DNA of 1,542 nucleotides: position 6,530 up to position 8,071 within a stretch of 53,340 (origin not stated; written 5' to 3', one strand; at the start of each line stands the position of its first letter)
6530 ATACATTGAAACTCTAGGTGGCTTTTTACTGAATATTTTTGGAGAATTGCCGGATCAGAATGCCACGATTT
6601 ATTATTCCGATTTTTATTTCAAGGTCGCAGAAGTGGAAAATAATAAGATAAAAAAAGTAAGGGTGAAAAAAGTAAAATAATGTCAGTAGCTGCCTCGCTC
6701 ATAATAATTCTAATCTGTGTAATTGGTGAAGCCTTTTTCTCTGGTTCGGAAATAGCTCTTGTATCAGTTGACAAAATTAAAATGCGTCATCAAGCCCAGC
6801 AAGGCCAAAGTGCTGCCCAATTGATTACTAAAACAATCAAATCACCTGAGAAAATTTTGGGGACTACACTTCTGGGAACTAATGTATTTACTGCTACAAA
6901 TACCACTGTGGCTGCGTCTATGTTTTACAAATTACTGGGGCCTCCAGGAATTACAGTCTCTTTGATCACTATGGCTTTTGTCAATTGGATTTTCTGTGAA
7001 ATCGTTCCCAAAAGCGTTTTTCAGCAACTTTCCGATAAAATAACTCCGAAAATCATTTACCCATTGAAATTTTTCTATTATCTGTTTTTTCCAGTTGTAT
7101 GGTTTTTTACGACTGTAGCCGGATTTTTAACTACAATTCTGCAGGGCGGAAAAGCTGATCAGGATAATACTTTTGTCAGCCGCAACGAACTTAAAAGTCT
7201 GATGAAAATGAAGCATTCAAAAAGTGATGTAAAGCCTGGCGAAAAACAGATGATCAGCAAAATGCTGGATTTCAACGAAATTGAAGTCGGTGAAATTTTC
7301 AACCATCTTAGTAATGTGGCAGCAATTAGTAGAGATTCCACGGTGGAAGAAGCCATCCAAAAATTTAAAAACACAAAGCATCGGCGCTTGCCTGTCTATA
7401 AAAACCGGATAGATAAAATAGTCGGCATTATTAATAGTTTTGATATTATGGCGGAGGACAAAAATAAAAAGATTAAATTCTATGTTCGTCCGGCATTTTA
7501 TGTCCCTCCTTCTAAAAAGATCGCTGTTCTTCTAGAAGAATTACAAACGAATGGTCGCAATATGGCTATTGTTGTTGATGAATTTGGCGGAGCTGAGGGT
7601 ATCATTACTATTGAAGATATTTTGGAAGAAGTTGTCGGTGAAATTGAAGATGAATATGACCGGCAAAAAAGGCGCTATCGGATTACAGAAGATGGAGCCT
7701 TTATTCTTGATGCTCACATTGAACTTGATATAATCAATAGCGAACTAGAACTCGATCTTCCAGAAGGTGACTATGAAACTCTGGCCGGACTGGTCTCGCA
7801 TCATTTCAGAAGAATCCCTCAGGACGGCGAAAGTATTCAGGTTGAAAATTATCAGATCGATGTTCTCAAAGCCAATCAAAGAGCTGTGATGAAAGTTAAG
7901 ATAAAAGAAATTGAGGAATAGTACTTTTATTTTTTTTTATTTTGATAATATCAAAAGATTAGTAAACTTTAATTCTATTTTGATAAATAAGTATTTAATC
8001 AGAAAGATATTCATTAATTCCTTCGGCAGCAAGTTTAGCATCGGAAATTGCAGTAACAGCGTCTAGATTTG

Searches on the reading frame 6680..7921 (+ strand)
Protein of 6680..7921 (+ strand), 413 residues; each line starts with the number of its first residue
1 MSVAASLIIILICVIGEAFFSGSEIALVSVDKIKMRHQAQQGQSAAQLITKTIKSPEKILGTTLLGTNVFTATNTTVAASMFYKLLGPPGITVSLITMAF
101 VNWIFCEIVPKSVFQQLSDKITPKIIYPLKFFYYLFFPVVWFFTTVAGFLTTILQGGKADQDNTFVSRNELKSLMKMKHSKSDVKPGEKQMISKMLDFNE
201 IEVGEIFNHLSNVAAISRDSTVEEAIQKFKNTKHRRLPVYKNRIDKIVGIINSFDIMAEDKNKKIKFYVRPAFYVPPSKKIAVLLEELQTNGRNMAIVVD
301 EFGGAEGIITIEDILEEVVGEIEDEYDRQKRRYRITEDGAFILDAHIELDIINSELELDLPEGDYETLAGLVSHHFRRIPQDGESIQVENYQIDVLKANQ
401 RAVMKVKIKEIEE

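Call 27: search_protein_families(library=pfam, proteins=[window:6680-7921:+], max_evalue=0.00001)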
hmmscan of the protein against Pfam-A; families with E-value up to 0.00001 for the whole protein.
window:6680-7921:+ (413 aa): 3 families
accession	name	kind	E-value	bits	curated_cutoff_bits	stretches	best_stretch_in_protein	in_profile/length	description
PF01595.25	CNNM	-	1.8e-42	145.5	28.4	1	8-185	1-178/181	Cyclin M transmembrane N-terminal domain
PF03471.22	CorC_HlyC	-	8.8e-22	77.4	27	1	337-410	4-79/81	Transporter associated domain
PF00571.33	CBS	-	9.7e-18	64.7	24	2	204-258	2-53/57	CBS domain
